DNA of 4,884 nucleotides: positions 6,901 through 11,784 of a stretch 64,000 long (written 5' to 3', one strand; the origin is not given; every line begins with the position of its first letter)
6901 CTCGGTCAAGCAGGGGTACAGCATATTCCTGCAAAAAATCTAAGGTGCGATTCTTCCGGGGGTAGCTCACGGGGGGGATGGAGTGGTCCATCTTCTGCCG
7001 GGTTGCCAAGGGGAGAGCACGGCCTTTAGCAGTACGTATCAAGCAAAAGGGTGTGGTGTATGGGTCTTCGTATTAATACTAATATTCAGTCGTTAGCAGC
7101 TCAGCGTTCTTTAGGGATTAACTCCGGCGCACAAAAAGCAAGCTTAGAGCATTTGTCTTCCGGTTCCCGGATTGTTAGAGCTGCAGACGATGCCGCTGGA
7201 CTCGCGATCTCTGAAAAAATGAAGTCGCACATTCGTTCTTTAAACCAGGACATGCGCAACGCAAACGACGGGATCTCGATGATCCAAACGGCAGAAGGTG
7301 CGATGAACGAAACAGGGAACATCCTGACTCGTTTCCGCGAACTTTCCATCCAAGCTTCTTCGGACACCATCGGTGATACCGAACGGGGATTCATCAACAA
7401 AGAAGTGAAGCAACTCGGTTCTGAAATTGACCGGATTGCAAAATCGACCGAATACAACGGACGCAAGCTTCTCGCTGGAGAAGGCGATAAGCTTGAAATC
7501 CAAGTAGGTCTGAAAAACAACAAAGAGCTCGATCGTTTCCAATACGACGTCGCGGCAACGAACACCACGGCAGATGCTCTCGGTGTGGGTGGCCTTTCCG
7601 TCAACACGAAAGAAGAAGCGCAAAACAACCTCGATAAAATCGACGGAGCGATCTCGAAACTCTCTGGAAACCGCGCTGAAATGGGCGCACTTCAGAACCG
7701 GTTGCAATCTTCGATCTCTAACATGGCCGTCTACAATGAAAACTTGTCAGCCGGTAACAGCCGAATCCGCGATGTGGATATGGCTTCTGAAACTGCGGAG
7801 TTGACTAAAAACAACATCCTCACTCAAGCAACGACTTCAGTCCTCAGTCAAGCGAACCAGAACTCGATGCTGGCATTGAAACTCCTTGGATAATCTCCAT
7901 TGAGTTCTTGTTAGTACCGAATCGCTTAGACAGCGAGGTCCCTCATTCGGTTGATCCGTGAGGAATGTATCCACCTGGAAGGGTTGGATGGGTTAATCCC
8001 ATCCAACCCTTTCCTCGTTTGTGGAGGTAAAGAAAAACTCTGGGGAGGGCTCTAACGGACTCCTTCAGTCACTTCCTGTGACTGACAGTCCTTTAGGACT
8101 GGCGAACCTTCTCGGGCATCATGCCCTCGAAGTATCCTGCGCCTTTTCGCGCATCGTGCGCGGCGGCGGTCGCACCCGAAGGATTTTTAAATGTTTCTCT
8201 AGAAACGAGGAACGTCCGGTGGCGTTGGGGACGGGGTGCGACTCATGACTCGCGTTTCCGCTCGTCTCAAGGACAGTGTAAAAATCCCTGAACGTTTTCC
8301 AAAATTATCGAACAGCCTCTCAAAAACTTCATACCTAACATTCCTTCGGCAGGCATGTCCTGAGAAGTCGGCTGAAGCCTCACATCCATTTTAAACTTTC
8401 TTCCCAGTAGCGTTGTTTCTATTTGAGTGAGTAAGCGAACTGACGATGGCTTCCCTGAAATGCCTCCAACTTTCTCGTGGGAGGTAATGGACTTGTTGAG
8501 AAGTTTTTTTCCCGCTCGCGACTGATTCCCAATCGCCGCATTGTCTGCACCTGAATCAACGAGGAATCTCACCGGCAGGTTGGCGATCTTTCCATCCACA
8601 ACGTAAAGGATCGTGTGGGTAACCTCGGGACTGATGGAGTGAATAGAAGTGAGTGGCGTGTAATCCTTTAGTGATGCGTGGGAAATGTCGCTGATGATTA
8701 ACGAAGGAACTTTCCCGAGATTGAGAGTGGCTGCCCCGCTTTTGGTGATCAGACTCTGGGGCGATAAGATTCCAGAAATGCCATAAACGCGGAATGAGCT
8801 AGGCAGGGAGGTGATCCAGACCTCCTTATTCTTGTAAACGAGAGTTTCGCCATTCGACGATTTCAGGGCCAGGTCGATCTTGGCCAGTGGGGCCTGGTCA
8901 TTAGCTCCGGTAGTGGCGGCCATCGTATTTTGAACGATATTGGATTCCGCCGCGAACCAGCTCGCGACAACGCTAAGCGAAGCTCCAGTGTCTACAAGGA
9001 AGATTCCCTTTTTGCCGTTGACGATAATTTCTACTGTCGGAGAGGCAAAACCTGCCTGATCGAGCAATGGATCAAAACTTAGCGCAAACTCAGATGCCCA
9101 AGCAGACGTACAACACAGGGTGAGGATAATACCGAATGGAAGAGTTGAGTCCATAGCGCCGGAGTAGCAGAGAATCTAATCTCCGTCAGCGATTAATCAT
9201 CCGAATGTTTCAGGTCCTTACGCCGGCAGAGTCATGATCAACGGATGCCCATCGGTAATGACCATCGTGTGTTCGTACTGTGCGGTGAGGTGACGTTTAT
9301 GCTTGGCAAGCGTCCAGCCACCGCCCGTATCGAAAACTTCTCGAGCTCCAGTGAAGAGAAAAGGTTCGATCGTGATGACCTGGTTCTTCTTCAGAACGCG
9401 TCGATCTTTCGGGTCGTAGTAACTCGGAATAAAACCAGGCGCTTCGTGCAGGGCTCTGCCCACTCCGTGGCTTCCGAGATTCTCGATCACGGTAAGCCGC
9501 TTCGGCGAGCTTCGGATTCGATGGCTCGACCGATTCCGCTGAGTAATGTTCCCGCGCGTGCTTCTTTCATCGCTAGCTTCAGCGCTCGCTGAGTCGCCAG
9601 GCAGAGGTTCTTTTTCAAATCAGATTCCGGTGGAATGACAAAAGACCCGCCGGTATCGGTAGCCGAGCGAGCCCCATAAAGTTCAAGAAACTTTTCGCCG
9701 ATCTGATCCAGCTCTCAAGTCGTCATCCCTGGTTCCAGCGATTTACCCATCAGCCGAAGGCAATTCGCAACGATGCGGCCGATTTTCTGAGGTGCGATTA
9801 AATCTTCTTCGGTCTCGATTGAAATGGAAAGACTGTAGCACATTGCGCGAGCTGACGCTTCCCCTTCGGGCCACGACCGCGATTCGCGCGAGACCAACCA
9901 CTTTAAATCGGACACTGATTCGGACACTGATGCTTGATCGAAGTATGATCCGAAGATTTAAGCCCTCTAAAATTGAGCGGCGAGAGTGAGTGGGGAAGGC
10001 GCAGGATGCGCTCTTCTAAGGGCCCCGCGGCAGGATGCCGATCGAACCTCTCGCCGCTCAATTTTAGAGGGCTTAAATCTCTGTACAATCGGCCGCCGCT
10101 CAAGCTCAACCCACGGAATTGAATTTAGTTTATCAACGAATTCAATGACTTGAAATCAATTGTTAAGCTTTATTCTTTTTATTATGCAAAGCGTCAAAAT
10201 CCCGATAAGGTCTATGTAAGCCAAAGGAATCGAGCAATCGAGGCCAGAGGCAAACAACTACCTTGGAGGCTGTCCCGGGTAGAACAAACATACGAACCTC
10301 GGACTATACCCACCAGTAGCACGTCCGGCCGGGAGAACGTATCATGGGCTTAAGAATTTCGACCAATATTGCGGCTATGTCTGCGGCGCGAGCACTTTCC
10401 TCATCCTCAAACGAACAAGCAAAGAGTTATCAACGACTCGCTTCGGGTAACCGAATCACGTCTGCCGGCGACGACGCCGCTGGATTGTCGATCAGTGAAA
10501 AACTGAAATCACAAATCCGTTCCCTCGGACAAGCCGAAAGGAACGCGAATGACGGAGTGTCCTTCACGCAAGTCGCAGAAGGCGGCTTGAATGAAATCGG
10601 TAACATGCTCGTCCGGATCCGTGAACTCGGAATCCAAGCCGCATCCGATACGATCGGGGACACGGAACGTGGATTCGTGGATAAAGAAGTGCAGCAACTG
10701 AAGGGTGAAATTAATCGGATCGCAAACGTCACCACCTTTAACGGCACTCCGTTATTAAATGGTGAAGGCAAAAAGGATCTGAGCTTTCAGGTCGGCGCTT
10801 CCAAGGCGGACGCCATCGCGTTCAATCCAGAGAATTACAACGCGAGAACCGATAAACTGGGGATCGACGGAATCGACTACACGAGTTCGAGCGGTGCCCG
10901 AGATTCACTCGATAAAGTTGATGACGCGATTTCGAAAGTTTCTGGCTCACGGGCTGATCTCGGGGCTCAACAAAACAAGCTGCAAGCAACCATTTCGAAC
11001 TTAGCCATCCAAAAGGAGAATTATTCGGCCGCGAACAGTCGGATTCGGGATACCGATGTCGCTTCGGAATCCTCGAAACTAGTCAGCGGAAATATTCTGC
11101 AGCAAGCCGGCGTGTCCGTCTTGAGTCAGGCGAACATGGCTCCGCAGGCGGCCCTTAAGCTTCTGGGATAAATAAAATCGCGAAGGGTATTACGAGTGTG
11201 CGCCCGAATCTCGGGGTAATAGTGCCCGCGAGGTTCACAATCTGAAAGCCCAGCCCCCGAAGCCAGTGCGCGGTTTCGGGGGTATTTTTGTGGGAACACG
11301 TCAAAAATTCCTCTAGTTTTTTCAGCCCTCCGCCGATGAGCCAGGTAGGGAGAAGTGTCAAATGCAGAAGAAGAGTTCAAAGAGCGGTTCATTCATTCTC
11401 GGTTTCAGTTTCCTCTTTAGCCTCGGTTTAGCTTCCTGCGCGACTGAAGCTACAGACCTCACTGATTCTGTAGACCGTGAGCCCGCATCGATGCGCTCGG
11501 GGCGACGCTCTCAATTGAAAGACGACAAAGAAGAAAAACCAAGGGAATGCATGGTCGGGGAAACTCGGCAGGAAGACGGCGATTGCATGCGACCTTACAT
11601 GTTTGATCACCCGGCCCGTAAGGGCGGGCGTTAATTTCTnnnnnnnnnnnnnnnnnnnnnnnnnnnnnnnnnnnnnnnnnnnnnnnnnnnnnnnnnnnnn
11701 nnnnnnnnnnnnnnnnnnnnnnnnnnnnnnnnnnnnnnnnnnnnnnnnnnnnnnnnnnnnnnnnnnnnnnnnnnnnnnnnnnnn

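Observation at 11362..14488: Four-gene exported module: small lipoprotein, Cys/His-motif secreted protein, HEXXH metallopeptidase and a coupled lipoprotein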

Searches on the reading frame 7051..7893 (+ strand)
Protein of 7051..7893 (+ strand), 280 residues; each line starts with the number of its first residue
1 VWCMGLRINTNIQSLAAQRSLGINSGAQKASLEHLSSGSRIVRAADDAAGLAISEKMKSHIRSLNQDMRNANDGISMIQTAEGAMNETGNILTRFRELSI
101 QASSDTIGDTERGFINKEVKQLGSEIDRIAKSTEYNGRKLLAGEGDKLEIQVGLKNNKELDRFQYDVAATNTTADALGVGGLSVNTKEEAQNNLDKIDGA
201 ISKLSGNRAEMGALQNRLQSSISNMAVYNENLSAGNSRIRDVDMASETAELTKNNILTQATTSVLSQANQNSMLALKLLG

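Call 51: search_protein_families(library=pfam, proteins=[window:7051-7893:+], max_evalue=0.001)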
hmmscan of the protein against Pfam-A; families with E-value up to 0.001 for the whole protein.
window:7051-7893:+ (280 aa): 2 families
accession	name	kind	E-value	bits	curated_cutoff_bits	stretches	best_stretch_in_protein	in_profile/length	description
PF00669.25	Flagellin_N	-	1.2e-41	142.5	26.6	1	8-144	1-137/139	Bacterial flagellin N-terminal helical region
PF00700.27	Flagellin_C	-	1.2e-22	80.4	23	1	194-279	1-86/86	Bacterial flagellin C-terminal helical region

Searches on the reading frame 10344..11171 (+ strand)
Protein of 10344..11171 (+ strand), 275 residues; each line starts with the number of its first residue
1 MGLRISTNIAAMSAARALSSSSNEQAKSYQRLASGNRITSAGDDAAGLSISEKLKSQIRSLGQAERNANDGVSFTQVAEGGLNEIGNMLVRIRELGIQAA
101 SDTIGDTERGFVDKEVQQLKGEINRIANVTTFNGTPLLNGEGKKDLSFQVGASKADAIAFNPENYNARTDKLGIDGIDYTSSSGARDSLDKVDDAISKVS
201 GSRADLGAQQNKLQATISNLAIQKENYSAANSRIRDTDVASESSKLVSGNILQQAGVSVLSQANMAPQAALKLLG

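Call 3: search_protein_families(library=pfam, proteins=[window:10344-11171:+], max_evalue=1)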
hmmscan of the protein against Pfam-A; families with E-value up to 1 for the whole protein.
window:10344-11171:+ (275 aa): 6 families
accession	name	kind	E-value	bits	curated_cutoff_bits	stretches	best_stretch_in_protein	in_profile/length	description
PF00669.25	Flagellin_N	-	1.4e-38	132.5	26.6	1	5-141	1-137/139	Bacterial flagellin N-terminal helical region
PF00700.27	Flagellin_C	-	2.1e-23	82.9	23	1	189-274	1-86/86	Bacterial flagellin C-terminal helical region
PF22360.1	SbsC_spectrin-like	-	0.00032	21.8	26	1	181-215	24-56/62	SbsC,spectrin-like repeat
PF12352.13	V-SNARE_C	-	0.025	15.3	27.1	0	214-238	25-49/66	Snare region anchored in the vesicle membrane C-terminus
PF09544.15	DUF2381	-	0.11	12.2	29.2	1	209-260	127-178/288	Protein of unknown function (DUF2381)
PF14705.12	Costars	-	0.13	12.8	24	0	112-128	2-18/76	Costars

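Call 4: search_protein_families(library=ncbifam, proteins=[window:10344-11171:+], max_evalue=1)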
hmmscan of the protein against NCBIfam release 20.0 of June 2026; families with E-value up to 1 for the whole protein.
window:10344-11171:+ (275 aa): 28 families (the best 25 are shown)
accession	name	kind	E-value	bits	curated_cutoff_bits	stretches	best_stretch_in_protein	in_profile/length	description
NF009448.0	PRK12806.1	equivalog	2.3e-74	250.9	531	2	5-163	5-162/475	flagellin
NF006467.0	PRK08869.1-2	subfamily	2.4e-74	250.8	443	2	4-173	4-171/400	flagellin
NF009444.0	PRK12802.1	equivalog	8.3e-74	248.6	332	1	1-274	1-281/282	flagellin domain-containing protein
NF006466.0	PRK08869.1-1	subfamily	4.1e-72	243.8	426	2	1-173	1-172/377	flagellin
NF006468.0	PRK08869.1-3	subfamily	6.2e-70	236.2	436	2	2-173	2-172/378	polar flagellin E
NF006469.0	PRK08869.1-4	equivalog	3.7e-67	227.3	627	2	1-185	1-182/377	flagellin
NF005294.0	PRK06819.1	subfamily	3.6e-63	214.3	387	2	5-181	5-179/376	FliC/FljB family flagellin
NF009446.0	PRK12804.1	subfamily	1.1e-60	205.6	352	2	3-180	1-185/301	flagellin Hag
NF038071.1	lat_flg_LafA_2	exception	7.5e-57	192.9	365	1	1-272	1-281/284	lateral flagellin LafA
NF005953.0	PRK08026.1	subfamily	6.8e-55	187.6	619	2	26-177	26-173/548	FliC/FljB family flagellin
NF006470.0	PRK08869.1-5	equivalog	4.2e-54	184.2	423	2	3-160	2-158/388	flagellin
NF009449.0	PRK12807.1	subfamily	4.3e-49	167.6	347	1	3-274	1-286/287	flagellin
NF006264.0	PRK08411.1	subfamily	1.3e-46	159.5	729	2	1-158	1-157/572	flagellin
NF010115.0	PRK13588.1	subfamily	1.5e-46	159.5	503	2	1-155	1-154/514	flagellin B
NF010116.0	PRK13589.1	subfamily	1.2e-45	156.3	983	2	1-158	1-157/576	flagellin A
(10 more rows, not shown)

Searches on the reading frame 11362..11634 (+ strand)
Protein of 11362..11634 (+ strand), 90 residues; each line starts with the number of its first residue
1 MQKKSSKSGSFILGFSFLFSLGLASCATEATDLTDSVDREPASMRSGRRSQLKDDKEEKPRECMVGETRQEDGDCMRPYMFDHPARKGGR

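Call 3: search_protein_families(library=pfam, proteins=[window:11362-11634:+], max_evalue=1)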
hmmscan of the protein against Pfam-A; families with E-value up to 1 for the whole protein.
window:11362-11634:+ (90 aa): 0 families

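Call 4: search_protein_families(library=ncbifam, proteins=[window:11362-11634:+], max_evalue=1)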
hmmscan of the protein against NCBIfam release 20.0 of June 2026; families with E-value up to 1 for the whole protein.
window:11362-11634:+ (90 aa): 0 families
